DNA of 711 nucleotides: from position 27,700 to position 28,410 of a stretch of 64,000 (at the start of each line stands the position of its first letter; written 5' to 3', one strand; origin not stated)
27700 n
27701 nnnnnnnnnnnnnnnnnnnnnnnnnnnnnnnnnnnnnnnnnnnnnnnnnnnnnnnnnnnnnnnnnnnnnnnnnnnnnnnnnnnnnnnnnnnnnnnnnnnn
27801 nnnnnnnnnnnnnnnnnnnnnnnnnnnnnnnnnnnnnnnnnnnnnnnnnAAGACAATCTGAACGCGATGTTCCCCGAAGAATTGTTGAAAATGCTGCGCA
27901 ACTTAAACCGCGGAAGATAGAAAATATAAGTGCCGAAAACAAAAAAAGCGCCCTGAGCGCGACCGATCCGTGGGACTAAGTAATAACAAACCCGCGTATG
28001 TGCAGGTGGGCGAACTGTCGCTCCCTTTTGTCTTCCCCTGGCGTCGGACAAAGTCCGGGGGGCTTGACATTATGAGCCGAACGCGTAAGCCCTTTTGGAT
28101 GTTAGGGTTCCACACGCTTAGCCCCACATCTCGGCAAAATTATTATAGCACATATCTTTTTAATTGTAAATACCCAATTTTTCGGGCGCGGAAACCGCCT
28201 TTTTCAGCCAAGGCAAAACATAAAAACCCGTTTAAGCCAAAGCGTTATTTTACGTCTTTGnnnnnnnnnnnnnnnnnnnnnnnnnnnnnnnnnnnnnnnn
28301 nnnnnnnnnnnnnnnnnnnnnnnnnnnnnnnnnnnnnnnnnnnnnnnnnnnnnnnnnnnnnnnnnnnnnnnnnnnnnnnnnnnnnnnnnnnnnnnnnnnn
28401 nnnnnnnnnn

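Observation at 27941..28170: Orphan ~195-nt structured RNA with its own promoter and terminator, not assignable to a known RNA class by inspection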

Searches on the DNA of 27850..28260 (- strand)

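Call 3: search_rna_families(source=window, start=27850, end=28260, threshold=evalue, max_evalue=10, show_alignments=5)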
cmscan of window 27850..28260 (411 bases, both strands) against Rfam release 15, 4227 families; matches with E-value up to 10: 6.
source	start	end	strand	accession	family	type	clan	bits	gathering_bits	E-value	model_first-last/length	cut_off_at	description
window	27988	28110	-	RF00013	6S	Gene;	-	16.6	46.4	0.3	38-149/187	no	6S / SsrS RNA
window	27899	27935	+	RF01100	PK-BYV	Cis-reg;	-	16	50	0.82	1-40/40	no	3'-terminal pseudoknot in BYV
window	27941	28044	-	RF01770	rimP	Cis-reg; leader;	-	14.7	47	9.8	1-102/102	no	Gammaprotebacteria rimP leader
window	27850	27953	-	RF00629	P24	Gene;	-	14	100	0.13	1-107/255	3'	Pseudomonas sRNA P24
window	27892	28063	+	RF00023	tmRNA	Gene;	CL00001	13.9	47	0.0011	56-185/374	no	transfer-messenger RNA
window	28216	28260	-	RF02943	Bacteroidales-2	Gene; sRNA;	-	11.4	204.3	1.2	349-392/392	5'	Bacteroidales-2 RNA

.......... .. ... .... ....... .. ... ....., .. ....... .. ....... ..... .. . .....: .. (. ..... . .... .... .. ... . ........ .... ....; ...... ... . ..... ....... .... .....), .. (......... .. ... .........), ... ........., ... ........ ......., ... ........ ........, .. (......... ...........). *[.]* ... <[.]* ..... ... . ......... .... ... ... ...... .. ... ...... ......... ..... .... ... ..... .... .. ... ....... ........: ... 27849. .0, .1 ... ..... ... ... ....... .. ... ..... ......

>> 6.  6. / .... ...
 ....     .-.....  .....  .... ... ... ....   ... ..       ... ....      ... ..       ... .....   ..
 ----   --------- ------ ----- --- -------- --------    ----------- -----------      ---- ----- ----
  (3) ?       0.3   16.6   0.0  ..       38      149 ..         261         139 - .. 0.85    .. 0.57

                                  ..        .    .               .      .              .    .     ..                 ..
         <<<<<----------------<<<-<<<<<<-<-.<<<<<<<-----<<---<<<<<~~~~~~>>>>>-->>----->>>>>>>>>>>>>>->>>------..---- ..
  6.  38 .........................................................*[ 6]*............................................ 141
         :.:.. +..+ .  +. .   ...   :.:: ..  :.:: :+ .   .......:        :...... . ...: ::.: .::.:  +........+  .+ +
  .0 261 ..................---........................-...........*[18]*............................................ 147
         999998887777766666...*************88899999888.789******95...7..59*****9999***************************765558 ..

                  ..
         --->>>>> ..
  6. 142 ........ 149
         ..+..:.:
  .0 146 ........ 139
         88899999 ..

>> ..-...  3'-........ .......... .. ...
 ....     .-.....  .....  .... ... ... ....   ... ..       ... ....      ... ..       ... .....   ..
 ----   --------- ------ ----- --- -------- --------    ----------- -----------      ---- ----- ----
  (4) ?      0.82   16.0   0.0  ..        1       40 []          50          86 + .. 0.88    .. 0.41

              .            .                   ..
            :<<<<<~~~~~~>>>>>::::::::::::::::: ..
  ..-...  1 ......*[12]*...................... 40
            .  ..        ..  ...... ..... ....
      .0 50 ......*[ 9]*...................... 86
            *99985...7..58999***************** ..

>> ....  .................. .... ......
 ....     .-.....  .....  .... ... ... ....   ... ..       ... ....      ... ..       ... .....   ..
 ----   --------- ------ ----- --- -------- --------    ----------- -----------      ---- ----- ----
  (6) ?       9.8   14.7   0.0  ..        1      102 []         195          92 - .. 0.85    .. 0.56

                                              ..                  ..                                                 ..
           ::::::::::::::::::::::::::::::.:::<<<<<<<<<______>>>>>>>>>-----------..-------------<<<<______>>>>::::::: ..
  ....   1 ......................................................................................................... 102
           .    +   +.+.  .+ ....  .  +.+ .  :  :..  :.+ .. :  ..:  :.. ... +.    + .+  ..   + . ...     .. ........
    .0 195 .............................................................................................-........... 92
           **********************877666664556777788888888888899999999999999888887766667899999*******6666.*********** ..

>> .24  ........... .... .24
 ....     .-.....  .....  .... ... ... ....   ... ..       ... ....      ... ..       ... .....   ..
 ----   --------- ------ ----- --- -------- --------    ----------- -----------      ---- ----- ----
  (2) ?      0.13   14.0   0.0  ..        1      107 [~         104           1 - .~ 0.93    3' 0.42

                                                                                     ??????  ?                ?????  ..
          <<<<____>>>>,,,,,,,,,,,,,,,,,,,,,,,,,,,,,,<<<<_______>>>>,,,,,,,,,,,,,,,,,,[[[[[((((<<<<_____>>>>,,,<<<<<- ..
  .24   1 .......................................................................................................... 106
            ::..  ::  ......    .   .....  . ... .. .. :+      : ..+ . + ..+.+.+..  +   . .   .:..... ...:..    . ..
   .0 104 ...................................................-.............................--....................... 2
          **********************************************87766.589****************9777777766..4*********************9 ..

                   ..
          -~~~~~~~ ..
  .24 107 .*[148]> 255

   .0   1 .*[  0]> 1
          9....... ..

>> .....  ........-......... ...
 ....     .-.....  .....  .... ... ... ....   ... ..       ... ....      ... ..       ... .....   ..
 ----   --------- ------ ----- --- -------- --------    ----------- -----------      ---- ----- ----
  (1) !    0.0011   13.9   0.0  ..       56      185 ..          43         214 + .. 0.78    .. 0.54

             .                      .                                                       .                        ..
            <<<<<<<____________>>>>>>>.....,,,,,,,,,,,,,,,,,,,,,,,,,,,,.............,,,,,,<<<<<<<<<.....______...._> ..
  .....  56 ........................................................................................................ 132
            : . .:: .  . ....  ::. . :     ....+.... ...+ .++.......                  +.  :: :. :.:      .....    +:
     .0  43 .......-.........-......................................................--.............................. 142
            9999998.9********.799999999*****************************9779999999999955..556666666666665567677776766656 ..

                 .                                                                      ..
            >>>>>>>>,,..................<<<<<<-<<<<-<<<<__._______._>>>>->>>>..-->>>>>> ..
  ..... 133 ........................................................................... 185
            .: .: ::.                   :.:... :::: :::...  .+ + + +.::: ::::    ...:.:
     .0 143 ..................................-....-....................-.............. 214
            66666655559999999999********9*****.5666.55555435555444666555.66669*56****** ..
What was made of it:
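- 28105..28109 (-): 5' strand (AACCC, RNA 27-31) of the helix that bounds the bubble on the closing-stem side (P2, or 'downstream duplex'). The Rfam 6S alignment pairs it with GGGUU (call 3).
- On 6S RNA / SsrS (Rfam RF00013): The best match is 16.6 bits, E 0.3, model positions 38-149 only (call 3). These positions match the conserved positions of the RF00013 consensus (call 3).
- Closest known: Escherichia coli 6S RNA. Same: The motif classes GAxCC...GGG, AAGCC...GGAAG and CACCU...GGGUU are conserved in the Rfam alignment (call 3).
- Closest known: Ms1 RNA of Actinobacteria. Different: There was no sequence or model match here (call 3).
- The best minus-strand Rfam match is RF00013 6S, covering model positions 38-149 (call 3).
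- Tried and rejected: Weak Rfam matches: the tmRNA match on the plus strand (13.9 bits) and the PK-BYV, rimP, P24 and Bacteroidales-2 matches were all dismissed (call 3).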

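Call 34: build_rna_model(alignment_id=A3, structure=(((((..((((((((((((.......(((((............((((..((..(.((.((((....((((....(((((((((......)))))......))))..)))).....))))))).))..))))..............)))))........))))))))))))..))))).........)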
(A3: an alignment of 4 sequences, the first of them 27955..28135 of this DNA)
Model R1 built from alignment A3 (4 sequences, 186 columns); structure: as given.
model positions 183; base pairs 48; branch points 0; effective number of sequences 0.84; information 0.59 bits per position. Calibrated on 0.2 Mb of random sequence (short: E-values are rough).
structure used (alignment columns):
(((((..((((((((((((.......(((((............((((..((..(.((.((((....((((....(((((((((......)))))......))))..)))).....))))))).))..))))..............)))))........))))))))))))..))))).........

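Call 36: search_with_rna_model(model_id=R1, sources=[window, L007, L010, L013, L014, L015, L016, L017, L018, L019, L020, L021, L022, L023, L024, L025, L026, L028, L029, L030, L031, L032, L033, L034, L035, L036, L037, L038, L039, L040, L041, L042, L043, L044, L045, L046, L047, L049, L050, L051, L052, L053, L054, L055, L057, L058, L059, L060, L061, L062, L063, L064, L065, L066, L067, L068, L069, L070, L071, L072, L073, L074, L075, L076, L077, L079, L080, L081, L082, L083, L084, L085, L086, L087, L088, L089, L091, L092, L093, L094, L095, L096, L098, L099, L101, L102, L103, L104, L105, L106, L107, L108, L109, L111, L112, L113, L114, L115, L116, L117], max_evalue=0.01, make_alignment=true)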
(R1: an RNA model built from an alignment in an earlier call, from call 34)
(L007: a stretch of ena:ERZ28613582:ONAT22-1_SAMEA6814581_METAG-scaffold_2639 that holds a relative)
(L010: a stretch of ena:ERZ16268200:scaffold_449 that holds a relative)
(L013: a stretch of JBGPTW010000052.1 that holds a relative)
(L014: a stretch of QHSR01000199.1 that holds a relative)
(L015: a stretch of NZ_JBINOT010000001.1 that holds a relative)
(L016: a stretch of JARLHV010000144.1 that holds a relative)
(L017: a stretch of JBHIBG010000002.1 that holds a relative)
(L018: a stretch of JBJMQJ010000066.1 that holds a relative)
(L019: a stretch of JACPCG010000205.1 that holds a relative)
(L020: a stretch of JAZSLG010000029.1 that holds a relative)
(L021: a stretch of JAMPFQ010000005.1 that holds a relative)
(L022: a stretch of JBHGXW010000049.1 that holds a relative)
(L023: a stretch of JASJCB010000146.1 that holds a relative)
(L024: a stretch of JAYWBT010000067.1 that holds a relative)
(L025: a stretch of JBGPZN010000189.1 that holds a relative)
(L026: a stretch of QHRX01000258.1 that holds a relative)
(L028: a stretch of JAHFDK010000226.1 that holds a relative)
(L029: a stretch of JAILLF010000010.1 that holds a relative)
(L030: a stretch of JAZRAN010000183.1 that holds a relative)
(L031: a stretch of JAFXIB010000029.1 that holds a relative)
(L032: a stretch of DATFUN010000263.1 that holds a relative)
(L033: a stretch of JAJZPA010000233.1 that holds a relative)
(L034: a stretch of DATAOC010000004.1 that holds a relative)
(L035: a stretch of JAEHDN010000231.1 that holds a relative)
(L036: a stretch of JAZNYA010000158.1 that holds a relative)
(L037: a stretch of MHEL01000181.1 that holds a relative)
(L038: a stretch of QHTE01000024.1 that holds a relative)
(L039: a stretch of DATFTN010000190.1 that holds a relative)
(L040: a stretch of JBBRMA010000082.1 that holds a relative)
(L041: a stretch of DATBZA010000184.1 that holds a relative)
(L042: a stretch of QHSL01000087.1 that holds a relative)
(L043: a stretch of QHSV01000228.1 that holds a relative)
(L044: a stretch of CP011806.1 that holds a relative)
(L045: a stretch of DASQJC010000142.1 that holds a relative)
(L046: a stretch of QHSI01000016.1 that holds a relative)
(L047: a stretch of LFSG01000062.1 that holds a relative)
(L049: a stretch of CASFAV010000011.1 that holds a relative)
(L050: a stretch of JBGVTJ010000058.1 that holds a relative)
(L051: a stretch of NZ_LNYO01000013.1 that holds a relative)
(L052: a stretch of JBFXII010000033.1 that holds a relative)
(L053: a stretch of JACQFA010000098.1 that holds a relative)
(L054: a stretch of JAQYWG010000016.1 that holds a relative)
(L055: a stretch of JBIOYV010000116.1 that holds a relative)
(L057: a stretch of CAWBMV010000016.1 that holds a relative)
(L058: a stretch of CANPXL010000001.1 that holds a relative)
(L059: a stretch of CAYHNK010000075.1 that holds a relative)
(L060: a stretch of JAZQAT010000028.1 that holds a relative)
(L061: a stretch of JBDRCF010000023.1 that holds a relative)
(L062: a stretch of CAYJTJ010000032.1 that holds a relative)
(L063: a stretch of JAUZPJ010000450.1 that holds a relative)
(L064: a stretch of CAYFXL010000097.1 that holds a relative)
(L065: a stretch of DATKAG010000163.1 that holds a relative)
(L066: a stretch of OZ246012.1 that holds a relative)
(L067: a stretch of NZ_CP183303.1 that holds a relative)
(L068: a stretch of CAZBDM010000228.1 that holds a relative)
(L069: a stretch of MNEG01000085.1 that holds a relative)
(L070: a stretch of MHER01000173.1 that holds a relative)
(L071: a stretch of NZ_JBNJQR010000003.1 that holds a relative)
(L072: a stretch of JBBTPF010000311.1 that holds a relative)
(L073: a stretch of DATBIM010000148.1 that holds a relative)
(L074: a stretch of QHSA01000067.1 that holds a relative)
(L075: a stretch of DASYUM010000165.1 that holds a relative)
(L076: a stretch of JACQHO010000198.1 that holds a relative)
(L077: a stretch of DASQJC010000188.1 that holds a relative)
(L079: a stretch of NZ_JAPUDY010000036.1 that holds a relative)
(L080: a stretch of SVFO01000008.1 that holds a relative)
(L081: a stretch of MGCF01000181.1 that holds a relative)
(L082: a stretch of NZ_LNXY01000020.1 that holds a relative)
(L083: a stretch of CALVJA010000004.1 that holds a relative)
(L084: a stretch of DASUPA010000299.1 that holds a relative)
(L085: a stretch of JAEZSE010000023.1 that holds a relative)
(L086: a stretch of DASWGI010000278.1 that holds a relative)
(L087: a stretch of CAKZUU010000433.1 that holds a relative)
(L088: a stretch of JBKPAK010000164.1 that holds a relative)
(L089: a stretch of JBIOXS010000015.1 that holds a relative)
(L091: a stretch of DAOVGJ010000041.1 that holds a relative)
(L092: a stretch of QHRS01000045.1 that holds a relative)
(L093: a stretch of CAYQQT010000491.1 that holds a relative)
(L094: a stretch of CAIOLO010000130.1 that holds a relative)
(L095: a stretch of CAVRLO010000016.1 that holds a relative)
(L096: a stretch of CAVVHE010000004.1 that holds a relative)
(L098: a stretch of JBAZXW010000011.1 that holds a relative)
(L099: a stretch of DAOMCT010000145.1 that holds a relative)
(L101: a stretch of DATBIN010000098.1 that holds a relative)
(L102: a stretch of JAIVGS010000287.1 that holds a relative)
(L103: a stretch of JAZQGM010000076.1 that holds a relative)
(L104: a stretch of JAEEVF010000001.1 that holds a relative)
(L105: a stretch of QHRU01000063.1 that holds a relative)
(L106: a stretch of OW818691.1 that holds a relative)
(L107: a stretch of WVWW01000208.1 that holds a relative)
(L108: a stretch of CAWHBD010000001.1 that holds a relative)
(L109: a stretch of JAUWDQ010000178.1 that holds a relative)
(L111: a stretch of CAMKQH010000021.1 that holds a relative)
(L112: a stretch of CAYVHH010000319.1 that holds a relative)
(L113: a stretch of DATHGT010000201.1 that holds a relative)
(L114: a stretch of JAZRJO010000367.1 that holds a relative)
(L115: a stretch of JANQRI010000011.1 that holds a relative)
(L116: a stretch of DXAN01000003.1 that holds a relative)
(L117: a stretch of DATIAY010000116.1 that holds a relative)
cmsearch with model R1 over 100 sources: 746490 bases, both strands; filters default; matches with E-value up to 0.01: 11.
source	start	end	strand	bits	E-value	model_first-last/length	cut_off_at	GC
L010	6810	6992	+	227.6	1e-50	1-183/183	no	0.55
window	27955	28135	-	223.5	9.8e-50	1-183/183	no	0.57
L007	8038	8218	+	221.1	3.5e-49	1-183/183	no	0.55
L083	3361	3543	-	208.4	3.2e-46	1-183/183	no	0.52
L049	6821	7005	-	166.8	1.8e-36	1-183/183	no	0.5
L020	3125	3291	-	149.9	1.6e-32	1-183/183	no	0.54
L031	6437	6617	+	146.1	1.3e-31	1-183/183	no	0.5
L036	3266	3448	+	142.2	1e-30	1-183/183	no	0.5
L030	460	642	+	140.3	2.8e-30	1-183/183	no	0.5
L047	4060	4238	+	65.4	9.6e-13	1-183/183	no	0.48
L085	6737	6902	+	37.8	2.7e-06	1-183/183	no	0.59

Alignment A5: 11 matches aligned to the model, 198 columns, each read 5' to 3' on its own strand. Consensus structure (alignment columns), stored with it:
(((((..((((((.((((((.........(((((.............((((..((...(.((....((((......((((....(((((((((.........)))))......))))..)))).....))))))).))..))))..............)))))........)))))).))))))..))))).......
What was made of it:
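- On 6S RNA / SsrS (Rfam RF00013): R1 scores L049 at 166.8, L047 at 65.4 and L085 at 37.8 bits (call 36).
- A model built from the four congeneric sequences scores L049 at 166.8, L047 at 65.4 and L085 at 37.8 bits (call 36).
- Tried and rejected: First clade model R1 (four near-identical sequences): too narrow to reach other phyla (call 36).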

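Call 38: build_rna_model(alignment_id=A5)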
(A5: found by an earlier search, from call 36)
Model R2 built from alignment A5 (11 sequences, 198 columns); structure: stored with the alignment.
model positions 181; base pairs 48; branch points 0; effective number of sequences 1.52; information 0.59 bits per position. Calibrated on 0.2 Mb of random sequence (short: E-values are rough).
structure used (alignment columns):
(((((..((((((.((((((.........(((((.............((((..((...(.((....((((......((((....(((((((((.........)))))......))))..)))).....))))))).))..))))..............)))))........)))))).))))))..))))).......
